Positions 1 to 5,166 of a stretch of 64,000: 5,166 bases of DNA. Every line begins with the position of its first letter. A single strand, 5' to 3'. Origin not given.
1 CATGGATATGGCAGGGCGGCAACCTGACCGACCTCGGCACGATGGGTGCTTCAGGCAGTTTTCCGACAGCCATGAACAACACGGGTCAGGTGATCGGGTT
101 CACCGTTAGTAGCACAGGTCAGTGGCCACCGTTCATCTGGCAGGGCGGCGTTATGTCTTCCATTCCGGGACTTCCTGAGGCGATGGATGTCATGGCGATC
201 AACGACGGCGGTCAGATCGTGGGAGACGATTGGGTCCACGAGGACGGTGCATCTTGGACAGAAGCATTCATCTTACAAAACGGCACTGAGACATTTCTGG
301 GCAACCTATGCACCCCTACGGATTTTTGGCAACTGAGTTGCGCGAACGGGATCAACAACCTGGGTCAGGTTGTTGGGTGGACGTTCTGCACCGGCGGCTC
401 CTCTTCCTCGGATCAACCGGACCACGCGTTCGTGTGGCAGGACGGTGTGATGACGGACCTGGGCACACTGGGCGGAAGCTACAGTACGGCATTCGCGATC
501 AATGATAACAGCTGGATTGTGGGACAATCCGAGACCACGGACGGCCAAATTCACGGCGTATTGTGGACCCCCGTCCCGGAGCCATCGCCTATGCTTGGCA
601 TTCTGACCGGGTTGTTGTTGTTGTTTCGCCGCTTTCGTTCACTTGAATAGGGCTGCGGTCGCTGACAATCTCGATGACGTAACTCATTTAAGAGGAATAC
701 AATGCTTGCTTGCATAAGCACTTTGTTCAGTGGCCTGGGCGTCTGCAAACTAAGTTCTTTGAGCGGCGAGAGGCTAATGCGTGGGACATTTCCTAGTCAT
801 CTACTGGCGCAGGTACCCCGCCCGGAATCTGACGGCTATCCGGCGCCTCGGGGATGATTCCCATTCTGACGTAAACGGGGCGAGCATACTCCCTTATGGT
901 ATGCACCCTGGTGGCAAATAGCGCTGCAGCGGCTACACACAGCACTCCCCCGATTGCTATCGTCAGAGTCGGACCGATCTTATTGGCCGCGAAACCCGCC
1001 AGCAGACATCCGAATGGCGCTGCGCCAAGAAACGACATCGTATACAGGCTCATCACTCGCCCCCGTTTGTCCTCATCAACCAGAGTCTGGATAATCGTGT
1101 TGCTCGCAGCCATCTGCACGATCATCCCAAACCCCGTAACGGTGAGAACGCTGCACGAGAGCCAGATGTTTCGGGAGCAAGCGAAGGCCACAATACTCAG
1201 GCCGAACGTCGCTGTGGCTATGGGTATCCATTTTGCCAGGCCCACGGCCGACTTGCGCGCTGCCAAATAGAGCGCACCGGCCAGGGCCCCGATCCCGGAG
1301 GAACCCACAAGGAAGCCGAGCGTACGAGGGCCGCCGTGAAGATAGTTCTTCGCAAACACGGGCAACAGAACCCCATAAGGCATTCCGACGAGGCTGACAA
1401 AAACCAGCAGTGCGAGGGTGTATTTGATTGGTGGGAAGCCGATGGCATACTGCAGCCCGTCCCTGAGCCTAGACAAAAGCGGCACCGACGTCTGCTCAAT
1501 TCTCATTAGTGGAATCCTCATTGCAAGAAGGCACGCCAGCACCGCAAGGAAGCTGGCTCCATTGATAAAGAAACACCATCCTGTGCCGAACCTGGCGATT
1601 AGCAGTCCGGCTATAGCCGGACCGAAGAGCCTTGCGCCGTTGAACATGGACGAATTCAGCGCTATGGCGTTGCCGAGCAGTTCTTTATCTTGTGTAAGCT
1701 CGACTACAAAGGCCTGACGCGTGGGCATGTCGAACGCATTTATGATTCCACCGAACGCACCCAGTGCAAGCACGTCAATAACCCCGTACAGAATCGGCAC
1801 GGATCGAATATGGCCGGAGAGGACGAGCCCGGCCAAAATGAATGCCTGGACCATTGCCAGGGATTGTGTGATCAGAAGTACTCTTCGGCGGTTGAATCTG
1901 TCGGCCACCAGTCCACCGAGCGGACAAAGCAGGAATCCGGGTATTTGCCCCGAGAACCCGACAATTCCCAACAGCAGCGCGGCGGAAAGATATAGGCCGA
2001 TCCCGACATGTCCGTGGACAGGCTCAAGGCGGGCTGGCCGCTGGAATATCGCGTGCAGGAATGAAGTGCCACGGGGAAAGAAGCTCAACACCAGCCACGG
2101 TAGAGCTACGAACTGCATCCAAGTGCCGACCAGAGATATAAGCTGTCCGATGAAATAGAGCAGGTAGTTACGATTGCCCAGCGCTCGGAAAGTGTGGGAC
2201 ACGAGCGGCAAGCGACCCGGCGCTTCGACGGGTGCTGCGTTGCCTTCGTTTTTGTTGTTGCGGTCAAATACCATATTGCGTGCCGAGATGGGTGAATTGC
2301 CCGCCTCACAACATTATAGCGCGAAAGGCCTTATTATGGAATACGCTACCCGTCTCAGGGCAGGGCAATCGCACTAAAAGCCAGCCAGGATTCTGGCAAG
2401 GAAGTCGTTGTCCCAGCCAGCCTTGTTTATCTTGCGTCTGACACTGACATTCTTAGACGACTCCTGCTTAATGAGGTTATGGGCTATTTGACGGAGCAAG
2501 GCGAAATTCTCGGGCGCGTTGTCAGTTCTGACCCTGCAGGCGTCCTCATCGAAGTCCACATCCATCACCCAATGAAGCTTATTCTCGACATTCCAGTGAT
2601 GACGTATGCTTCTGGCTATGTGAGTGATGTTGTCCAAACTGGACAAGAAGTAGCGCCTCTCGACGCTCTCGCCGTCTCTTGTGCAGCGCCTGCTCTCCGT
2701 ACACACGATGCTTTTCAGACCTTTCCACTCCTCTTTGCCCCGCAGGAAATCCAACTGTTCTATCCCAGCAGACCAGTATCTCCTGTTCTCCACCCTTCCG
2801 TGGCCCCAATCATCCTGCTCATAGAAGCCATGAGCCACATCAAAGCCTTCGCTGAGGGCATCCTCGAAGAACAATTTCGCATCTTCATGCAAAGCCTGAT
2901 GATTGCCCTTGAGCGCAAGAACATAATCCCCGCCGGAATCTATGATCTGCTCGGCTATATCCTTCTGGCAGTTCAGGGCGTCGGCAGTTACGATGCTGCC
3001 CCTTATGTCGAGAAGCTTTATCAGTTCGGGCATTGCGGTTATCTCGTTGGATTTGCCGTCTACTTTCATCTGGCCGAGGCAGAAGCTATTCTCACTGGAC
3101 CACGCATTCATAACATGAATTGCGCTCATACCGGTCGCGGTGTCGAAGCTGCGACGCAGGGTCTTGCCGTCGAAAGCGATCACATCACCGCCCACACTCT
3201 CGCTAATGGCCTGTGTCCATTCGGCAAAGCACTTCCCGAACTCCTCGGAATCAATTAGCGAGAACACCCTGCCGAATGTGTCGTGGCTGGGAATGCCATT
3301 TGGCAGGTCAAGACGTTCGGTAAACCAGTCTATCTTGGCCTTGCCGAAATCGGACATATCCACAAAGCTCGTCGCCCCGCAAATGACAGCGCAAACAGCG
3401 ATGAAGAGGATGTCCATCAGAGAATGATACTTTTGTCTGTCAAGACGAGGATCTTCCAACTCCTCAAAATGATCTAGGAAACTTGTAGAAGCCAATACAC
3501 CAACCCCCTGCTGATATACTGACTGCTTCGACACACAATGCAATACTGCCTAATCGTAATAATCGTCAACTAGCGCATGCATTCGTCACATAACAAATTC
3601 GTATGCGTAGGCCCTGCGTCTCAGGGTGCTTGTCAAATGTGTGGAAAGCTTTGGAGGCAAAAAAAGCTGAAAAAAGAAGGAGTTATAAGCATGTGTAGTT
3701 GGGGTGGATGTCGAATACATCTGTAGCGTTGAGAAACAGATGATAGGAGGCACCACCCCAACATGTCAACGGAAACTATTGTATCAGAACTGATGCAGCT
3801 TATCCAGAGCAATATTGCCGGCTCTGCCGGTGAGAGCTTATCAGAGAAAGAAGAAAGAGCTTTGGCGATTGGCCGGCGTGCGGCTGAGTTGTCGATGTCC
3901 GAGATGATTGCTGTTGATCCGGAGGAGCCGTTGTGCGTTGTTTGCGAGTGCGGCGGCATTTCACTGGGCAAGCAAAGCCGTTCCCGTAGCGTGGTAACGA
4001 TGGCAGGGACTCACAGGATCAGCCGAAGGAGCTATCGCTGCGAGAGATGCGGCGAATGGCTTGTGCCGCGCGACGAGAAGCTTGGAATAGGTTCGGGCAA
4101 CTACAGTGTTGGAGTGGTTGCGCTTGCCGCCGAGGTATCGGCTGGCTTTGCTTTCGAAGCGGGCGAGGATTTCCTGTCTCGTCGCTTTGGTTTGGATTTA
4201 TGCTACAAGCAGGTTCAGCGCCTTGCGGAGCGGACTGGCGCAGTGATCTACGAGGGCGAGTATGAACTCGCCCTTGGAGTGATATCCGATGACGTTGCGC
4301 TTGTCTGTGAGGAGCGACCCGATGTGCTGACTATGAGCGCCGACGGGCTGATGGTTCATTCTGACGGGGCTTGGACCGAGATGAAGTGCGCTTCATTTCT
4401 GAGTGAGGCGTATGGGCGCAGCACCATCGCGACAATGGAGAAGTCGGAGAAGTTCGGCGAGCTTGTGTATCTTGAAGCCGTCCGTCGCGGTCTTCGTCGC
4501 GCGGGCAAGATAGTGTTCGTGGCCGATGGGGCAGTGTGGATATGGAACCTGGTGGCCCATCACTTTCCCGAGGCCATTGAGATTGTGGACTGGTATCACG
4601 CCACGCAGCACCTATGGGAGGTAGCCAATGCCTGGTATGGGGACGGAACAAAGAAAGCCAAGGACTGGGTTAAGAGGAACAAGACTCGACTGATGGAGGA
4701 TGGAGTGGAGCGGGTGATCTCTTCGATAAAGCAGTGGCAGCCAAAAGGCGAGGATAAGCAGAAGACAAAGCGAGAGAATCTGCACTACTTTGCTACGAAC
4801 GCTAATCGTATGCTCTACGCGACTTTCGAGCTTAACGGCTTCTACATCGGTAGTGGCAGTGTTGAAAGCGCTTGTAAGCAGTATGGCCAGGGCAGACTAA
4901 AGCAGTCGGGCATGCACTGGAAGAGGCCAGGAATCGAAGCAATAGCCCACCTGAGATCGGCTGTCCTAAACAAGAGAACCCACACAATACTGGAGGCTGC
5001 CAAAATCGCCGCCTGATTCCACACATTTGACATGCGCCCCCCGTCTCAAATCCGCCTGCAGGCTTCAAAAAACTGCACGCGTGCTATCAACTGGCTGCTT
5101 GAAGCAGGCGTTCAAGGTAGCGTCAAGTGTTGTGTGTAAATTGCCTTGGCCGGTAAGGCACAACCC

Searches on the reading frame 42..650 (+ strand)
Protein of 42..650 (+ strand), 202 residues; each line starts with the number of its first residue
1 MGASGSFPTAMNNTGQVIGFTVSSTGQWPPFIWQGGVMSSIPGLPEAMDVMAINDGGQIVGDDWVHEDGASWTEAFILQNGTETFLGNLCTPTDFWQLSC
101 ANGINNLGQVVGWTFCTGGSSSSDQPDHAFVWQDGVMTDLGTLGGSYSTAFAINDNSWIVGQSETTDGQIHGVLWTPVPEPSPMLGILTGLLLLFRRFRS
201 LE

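Call 78: search_protein_families(library=pfam, proteins=[window:42-650:+], max_evalue=0.001)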
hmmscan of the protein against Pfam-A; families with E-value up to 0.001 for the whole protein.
window:42-650:+ (202 aa): 1 family
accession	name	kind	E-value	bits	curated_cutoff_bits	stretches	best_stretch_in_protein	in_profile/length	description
PF11949.14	DUF3466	-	2.6e-09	36.6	25.1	1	51-133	387-468/609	Protein of unknown function (DUF3466)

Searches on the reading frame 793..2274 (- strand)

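Call 78: search_protein_families(library=pfam, proteins=[window:793-2274:-], max_evalue=0.001)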
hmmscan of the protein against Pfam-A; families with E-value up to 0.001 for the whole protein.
window:793-2274:- (493 aa): 2 families
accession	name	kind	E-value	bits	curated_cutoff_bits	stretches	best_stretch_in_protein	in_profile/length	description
PF05977.19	MFS_3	-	8e-49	166.9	27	1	100-454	45-391/524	Transmembrane secretion effector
PF07690.21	MFS_1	-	1.1e-28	100.7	33.4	2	41-257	2-178/347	Major Facilitator Superfamily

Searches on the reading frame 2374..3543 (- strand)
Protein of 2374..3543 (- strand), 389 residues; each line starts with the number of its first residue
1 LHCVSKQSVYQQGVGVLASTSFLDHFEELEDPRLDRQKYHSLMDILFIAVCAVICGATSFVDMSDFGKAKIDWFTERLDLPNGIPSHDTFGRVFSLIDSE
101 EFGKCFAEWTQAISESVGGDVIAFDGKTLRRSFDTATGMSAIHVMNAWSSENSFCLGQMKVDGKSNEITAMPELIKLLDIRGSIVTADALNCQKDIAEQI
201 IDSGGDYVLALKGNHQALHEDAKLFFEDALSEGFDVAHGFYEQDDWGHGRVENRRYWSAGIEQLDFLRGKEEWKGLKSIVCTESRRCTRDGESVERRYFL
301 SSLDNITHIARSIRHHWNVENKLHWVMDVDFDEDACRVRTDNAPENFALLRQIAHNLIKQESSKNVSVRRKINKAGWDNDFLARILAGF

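Call 40: find_encoding_contigs(protein=window:2374-3543:-, flank=10000, max_places=10)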
Protein window:2374-3543:- (389 aa): no gene with exactly this product is on record in the collection.

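Call 42: list_cluster_members(proteins=[window:2374-3495:-, window:2374-3534:-, window:2374-3417:-, window:61583-62569:+, window:61577-62569:+, window:61550-62569:+, window:59875-61125:-, window:59875-61173:-, window:58122-58964:+, window:54854-56785:+])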
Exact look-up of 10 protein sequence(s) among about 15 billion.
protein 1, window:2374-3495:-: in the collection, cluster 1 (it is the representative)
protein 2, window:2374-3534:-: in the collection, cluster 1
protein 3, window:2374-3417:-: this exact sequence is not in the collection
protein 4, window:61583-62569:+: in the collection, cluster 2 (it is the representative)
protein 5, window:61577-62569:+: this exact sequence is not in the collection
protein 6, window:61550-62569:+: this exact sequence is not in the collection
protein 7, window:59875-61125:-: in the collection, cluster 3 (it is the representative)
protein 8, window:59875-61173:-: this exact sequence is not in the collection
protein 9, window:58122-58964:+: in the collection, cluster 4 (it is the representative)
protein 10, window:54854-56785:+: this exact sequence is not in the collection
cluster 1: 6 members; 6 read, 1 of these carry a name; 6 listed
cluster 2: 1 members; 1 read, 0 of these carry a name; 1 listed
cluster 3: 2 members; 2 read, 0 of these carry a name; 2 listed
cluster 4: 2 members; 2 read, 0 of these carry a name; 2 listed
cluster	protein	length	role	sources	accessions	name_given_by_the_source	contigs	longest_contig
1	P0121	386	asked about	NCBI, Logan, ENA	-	-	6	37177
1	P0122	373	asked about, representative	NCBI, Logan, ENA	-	-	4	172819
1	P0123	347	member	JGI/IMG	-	predicted transposase YbfD/YdcC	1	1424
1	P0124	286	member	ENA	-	-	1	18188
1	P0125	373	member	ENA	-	-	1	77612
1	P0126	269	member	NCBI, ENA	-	-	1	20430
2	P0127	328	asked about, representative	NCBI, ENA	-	-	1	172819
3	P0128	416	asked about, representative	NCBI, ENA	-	-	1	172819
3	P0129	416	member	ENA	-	-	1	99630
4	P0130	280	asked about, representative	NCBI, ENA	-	-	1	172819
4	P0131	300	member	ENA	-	-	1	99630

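Call 43: find_encoding_contigs(protein=window:2374-3534:-, flank=10000, max_places=10)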
Protein window:2374-3534:- (386 aa): 4 contigs read that carry it; 4 places shown.
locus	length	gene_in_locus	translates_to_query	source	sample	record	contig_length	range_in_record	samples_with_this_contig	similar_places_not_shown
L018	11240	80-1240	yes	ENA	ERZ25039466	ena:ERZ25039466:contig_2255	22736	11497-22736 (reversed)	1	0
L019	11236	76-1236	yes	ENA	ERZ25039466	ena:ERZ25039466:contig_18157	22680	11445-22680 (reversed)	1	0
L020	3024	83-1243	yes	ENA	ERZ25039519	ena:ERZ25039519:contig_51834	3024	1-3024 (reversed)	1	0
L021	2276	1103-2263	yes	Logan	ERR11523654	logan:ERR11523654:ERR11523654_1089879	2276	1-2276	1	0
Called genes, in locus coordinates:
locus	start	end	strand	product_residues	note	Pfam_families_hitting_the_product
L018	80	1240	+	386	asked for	PF13808:DDE_Tnp_1_assoc, PF01609:DDE_Tnp_1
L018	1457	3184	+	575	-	PF15976:CooC_C (faint), PF13620:CarboxypepD_reg, PF13715:CarbopepD_reg_2, PF13620:CarboxypepD_reg, PF13715:CarbopepD_reg_2 (weak), PF13620:CarboxypepD_reg (weak)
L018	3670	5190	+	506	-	PF05048:NosD, PF13229:Beta_helix, PF13620:CarboxypepD_reg, PF13715:CarbopepD_reg_2 (weak), PF22842:Pel9A-like_beta_helix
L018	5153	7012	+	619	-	PF13620:CarboxypepD_reg, PF13715:CarbopepD_reg_2, PF16371:MetallophosN (faint), PF13229:Beta_helix (weak)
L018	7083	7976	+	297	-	-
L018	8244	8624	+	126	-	-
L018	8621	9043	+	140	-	PF01261:AP_endonuc_2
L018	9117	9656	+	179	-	PF00884:Sulfatase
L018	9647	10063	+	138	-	PF00884:Sulfatase, PF16347:SGSH_C (weak)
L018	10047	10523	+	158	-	-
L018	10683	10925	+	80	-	PF01408:GFO_IDH_MocA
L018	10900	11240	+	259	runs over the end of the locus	PF01408:GFO_IDH_MocA, PF22725:GFO_IDH_MocA_C3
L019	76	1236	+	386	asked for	PF13808:DDE_Tnp_1_assoc, PF01609:DDE_Tnp_1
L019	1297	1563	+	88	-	-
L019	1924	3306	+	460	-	PF13727:CoA_binding_3, PF01370:Epimerase, PF02719:Polysacc_synt_2, PF04321:RmlD_sub_bind, PF01073:3Beta_HSD, PF16363:GDP_Man_Dehyd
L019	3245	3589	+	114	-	PF02719:Polysacc_synt_2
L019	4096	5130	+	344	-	PF03415:Peptidase_C11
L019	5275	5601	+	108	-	-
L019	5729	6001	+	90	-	PF02878:PGM_PMM_I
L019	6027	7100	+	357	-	PF02879:PGM_PMM_II, PF02880:PGM_PMM_III, PF00408:PGM_PMM_IV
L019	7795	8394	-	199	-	-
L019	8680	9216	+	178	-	-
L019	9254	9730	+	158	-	-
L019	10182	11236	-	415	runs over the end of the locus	-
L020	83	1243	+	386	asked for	PF13808:DDE_Tnp_1_assoc, PF01609:DDE_Tnp_1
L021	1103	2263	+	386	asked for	PF13808:DDE_Tnp_1_assoc, PF01609:DDE_Tnp_1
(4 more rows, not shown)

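Call 44: find_encoding_contigs(protein=window:2374-3495:-, flank=10000, max_places=10)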
Protein window:2374-3495:- (373 aa): 2 contigs read that carry it; 2 places shown.
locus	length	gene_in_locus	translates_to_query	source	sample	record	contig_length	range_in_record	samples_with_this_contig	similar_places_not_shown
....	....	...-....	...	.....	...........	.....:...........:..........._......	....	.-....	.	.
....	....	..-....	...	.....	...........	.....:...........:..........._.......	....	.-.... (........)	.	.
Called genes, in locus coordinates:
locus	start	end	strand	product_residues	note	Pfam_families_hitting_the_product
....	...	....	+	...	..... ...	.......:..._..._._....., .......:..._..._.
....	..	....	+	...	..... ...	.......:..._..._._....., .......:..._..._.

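Call 53: find_encoding_contigs(protein=P0125, flank=10000, max_places=10)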
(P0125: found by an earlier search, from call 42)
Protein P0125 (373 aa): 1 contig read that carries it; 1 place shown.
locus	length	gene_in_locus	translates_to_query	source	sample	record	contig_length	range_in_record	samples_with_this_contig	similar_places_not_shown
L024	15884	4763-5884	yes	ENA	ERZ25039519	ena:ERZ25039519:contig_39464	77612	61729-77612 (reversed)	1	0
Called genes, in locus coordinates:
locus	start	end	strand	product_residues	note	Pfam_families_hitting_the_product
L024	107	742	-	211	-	PF01182:Glucosamine_iso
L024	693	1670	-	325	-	PF20171:OpcA_G6PD_C, PF01182:Glucosamine_iso (weak)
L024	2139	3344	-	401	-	PF00479:G6PD_N, PF02781:G6PD_C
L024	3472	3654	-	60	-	PF00479:G6PD_N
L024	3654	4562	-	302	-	PF03446:NAD_binding_2, PF00393:6PGD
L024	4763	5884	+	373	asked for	PF13808:DDE_Tnp_1_assoc, PF01609:DDE_Tnp_1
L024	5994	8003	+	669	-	PF00456:Transketolase_N, PF02779:Transket_pyr, PF02780:Transketolase_C, PF22613:Transketolase_C_1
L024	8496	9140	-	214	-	PF08668:HDOD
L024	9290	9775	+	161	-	PF07884:VKOR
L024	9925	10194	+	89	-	-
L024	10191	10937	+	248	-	-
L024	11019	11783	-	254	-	PF02463:SMC_N (faint), PF00005:ABC_tran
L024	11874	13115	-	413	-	PF02687:FtsX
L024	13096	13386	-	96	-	PF05402:PqqD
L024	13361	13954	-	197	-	-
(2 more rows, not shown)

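Call 54: find_encoding_contigs(protein=P0124, flank=10000, max_places=10)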
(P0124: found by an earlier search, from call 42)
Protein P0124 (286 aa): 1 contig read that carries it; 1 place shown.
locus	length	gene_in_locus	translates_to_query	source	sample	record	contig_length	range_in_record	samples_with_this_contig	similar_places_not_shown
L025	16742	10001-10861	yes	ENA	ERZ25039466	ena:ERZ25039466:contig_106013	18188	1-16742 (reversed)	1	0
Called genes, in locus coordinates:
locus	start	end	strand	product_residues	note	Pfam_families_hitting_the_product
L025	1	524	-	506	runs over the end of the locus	PF05593:RHS_repeat (weak)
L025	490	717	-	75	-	-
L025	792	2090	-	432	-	PF09976:TPR_21 (faint), PF13174:TPR_6 (faint), PF07719:TPR_2 (faint), PF00515:TPR_1 (faint), PF03412:Peptidase_C39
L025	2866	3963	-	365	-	PF25023:TEN_YD-shell (faint)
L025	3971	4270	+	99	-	-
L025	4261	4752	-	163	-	PF05593:RHS_repeat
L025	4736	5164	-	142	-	-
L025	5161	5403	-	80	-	-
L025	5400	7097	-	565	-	PF00515:TPR_1 (faint), PF07719:TPR_2 (faint), PF12895:ANAPC3 (faint), PF13174:TPR_6 (faint), PF13432:TPR_16 (weak), PF14559:TPR_19 (weak), PF13424:TPR_12 (weak), PF14559:TPR_19 (weak), +5 more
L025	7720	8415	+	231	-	PF07610:DUF1573, PF22544:HYDIN_VesB_CFA65-like_Ig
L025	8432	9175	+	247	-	PF00581:Rhodanese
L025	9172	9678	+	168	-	PF07291:MauE, PF07681:DoxX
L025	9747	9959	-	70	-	-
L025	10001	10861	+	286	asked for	PF01609:DDE_Tnp_1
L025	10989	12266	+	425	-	PF04389:Peptidase_M28 (faint), PF01546:Peptidase_M20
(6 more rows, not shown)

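Call 55: find_encoding_contigs(protein=P0126, flank=10000, max_places=10)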
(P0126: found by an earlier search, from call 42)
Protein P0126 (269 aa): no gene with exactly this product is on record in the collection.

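Call 56: find_encoding_contigs(protein=P0129, flank=10000, max_places=10)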
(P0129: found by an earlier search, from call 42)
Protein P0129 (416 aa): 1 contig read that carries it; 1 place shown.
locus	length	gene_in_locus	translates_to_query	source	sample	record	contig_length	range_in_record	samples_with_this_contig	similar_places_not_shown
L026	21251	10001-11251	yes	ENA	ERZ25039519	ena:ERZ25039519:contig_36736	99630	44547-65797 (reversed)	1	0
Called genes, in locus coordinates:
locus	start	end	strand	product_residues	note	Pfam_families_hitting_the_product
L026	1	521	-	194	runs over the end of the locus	PF14450:FtsA (weak)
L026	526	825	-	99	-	PF11104:PilM_2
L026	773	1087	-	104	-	-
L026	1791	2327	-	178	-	-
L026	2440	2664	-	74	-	-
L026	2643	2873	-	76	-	-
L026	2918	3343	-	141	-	-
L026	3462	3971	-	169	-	-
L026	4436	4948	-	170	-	-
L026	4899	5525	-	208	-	-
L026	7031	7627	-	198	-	-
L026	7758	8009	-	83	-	PF25275:Golvesin_C (weak)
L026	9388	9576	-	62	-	-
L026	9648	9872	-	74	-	-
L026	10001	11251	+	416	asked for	-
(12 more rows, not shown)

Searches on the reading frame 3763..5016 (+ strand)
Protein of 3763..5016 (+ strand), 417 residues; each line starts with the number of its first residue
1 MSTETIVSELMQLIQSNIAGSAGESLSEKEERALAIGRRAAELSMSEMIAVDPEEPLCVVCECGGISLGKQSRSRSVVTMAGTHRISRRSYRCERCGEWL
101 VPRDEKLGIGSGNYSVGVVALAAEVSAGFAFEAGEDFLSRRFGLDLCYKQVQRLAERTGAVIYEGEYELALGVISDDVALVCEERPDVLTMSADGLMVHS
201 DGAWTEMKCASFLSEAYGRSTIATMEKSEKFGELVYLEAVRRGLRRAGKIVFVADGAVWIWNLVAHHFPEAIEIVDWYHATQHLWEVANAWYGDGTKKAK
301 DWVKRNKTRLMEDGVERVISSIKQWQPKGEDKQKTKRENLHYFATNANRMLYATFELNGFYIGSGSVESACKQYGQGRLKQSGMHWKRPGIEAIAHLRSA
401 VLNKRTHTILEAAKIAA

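Call 39: find_encoding_contigs(protein=window:3763-5016:+, flank=10000, max_places=10)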
Protein window:3763-5016:+ (417 aa): 2 contigs read that carry it; 2 places shown.
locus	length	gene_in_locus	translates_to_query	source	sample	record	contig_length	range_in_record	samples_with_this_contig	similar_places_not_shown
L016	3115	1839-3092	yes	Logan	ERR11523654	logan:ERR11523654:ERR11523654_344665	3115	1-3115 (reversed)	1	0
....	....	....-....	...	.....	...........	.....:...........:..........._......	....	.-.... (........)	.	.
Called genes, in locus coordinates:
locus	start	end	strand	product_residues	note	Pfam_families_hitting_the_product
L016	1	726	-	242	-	?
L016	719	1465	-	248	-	PF01209:Ubie_methyltran (weak), PF13489:Methyltransf_23, PF08241:Methyltransf_11, PF08242:Methyltransf_12, PF13649:Methyltransf_25, PF13847:Methyltransf_31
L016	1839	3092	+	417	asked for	PF06782:UPF0236 (faint)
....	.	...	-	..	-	?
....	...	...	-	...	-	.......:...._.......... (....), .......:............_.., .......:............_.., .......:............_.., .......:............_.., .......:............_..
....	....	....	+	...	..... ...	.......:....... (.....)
